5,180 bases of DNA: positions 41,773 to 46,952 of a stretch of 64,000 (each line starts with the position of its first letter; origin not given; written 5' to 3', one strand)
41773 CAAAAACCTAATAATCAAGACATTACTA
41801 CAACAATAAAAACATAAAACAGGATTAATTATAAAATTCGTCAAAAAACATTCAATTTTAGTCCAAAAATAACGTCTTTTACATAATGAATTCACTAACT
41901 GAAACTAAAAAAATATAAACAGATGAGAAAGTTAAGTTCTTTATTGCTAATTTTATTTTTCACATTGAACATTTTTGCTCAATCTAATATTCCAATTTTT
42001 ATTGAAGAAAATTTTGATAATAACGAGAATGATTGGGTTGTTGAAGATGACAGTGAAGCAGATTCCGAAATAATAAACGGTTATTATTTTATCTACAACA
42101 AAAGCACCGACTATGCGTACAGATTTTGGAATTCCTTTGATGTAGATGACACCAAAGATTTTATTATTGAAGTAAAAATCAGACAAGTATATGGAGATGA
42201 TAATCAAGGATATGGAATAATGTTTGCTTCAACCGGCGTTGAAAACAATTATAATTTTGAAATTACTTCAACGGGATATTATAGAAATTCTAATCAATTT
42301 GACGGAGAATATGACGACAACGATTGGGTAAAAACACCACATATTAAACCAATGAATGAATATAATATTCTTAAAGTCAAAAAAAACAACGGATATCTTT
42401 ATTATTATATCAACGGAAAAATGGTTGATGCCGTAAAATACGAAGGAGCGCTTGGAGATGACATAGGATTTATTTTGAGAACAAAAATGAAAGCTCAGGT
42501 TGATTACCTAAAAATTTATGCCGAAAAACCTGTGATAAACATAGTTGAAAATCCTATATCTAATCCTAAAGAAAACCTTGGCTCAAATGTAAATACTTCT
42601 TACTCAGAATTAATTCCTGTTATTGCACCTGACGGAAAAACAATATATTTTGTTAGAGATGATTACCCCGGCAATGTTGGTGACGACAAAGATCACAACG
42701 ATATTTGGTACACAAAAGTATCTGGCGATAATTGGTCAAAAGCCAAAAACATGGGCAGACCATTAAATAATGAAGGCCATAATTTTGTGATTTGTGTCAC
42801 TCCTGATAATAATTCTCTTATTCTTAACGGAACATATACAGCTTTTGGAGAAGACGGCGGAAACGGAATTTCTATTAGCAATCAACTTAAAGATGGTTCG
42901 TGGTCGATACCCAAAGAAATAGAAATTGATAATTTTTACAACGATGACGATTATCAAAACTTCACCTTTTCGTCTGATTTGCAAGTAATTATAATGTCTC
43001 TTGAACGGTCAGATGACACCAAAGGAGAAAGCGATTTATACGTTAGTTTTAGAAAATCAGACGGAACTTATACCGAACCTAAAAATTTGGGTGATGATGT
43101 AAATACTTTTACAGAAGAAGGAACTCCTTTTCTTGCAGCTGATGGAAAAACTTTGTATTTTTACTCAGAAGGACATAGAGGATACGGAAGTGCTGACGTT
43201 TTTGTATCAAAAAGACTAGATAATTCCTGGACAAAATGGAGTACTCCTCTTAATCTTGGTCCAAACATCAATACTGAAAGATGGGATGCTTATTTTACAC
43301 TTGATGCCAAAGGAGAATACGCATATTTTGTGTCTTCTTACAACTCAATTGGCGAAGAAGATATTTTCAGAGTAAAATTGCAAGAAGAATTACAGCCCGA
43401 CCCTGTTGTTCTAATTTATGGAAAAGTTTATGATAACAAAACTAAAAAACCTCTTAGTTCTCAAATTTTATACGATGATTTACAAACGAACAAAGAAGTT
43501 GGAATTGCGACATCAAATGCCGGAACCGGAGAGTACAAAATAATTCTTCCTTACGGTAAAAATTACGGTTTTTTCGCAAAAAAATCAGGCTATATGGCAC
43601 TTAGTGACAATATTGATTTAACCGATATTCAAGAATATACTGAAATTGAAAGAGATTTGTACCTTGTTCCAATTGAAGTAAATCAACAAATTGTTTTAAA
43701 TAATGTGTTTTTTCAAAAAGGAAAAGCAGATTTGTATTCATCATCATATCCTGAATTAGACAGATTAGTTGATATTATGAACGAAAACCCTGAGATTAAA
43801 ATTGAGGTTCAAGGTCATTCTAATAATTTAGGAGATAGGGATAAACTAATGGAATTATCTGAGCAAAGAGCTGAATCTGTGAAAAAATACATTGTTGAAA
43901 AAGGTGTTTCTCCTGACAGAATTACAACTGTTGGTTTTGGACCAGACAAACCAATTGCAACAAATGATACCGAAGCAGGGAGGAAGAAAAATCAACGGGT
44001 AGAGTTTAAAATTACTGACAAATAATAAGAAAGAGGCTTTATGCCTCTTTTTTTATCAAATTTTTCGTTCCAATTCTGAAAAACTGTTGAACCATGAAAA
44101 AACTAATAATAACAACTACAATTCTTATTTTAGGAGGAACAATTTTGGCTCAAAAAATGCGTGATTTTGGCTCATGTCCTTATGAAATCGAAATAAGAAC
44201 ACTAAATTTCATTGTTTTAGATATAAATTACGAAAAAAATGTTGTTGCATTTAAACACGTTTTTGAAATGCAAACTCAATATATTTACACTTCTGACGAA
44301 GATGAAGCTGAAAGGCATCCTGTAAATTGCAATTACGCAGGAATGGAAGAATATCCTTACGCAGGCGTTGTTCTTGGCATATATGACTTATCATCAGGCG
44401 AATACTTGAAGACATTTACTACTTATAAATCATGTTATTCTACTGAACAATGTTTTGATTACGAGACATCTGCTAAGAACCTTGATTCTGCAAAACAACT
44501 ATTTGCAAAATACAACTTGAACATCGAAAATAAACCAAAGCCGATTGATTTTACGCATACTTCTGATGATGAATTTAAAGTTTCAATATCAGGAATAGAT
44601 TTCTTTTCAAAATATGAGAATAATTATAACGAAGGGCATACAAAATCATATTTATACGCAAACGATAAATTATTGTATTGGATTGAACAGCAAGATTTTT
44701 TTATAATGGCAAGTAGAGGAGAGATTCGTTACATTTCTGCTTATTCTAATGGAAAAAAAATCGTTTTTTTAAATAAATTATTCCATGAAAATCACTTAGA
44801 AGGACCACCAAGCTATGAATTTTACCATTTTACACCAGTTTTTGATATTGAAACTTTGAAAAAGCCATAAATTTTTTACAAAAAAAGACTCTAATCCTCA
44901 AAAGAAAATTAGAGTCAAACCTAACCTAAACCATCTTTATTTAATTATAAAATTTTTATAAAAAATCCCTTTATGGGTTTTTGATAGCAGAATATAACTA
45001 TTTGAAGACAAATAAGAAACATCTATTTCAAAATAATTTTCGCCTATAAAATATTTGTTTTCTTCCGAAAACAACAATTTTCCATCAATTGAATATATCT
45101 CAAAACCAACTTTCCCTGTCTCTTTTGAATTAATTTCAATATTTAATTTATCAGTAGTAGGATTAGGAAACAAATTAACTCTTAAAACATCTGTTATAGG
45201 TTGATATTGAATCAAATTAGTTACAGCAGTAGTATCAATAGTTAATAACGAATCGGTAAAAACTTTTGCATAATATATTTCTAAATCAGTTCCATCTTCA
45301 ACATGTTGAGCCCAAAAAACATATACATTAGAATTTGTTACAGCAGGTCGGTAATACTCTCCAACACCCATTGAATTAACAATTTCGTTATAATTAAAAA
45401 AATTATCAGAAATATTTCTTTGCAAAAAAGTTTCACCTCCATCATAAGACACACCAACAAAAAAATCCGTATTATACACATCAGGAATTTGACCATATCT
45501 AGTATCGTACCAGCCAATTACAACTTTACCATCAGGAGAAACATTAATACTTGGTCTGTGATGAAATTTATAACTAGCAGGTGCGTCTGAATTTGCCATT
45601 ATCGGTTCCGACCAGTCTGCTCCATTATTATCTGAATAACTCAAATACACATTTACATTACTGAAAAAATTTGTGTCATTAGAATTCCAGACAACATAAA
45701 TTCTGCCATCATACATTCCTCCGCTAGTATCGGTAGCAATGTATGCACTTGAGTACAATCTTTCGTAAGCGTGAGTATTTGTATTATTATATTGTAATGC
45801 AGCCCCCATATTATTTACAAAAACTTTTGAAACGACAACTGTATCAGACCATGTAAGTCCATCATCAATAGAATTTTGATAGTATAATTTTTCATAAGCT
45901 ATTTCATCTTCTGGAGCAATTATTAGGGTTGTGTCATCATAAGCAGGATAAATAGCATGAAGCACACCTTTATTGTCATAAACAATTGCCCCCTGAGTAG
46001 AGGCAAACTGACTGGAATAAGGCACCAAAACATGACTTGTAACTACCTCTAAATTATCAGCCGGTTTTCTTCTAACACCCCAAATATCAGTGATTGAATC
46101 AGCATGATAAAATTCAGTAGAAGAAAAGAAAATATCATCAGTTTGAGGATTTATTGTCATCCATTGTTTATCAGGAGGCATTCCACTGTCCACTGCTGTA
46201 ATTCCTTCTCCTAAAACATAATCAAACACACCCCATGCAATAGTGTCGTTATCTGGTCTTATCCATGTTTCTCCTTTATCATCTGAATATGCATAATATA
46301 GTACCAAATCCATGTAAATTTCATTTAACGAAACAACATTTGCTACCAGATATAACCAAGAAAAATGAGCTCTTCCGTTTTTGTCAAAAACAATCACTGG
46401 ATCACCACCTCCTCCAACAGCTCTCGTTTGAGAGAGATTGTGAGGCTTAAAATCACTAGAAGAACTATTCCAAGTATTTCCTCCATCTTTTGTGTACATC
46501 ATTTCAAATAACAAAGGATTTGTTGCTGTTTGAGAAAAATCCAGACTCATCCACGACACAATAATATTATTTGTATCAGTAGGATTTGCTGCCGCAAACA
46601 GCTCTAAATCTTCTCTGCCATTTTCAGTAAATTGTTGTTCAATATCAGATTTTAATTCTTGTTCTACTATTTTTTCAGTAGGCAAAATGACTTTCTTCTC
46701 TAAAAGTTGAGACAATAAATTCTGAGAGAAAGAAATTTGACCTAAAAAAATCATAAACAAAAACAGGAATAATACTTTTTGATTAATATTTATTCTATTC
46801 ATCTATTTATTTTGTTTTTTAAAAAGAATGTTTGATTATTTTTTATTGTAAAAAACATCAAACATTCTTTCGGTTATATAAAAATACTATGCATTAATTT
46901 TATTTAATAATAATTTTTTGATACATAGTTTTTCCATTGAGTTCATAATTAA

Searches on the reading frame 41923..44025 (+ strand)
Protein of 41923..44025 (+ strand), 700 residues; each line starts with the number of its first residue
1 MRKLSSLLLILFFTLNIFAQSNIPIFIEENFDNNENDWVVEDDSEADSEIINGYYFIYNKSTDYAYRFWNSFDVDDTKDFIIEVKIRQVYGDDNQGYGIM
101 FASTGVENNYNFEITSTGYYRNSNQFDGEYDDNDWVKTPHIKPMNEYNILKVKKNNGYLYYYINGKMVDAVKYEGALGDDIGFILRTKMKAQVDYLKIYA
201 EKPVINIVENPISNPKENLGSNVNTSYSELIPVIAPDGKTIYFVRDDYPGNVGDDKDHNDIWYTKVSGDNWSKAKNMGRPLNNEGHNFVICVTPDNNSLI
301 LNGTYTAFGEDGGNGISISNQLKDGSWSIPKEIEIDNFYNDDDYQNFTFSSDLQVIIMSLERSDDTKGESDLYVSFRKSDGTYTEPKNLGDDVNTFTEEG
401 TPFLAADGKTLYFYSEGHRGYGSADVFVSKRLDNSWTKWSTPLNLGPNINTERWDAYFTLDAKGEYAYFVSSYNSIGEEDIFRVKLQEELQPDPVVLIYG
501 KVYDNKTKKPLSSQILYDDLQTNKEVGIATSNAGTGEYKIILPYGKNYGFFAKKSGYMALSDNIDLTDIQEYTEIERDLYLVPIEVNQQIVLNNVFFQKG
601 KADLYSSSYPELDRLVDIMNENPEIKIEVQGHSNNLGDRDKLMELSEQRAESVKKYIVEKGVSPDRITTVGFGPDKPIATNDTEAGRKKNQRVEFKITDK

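Call 87: search_protein_families(library=pfam, proteins=[window:41923-44025:+], max_evalue=0.00001)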
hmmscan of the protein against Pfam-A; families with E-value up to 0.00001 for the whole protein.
window:41923-44025:+ (700 aa): 3 families
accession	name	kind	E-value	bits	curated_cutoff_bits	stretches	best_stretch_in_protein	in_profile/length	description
PF00691.25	OmpA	-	5.7e-23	81.5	27.2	1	596-690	1-97/98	OmpA family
PF07676.18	PD40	-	4.6e-17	61.9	20.9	1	390-428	2-38/38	WD40-like Beta Propeller Repeat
PF05359.17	DUF748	-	8e-06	24.6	50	0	592-642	878-928/1037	Domain of Unknown Function (DUF748)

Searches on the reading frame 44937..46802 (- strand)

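Call 87: search_protein_families(library=pfam, proteins=[window:44937-46802:-], max_evalue=0.00001)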
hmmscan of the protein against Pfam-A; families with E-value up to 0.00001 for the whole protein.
window:44937-46802:- (621 aa): 3 families
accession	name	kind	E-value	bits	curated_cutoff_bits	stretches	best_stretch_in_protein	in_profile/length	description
PF18962.6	Por_Secre_tail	-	6.3e-11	42.8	27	1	544-620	1-75/75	Secretion system C-terminal sorting domain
PF24316.1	Tli3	-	2.1e-06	28.5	27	0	69-123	55-106/129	T6SS Tli3 immunity protein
PF13088.12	BNR_2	-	9.5e-06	25.6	31.4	0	130-401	49-252/277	BNR repeat-like domain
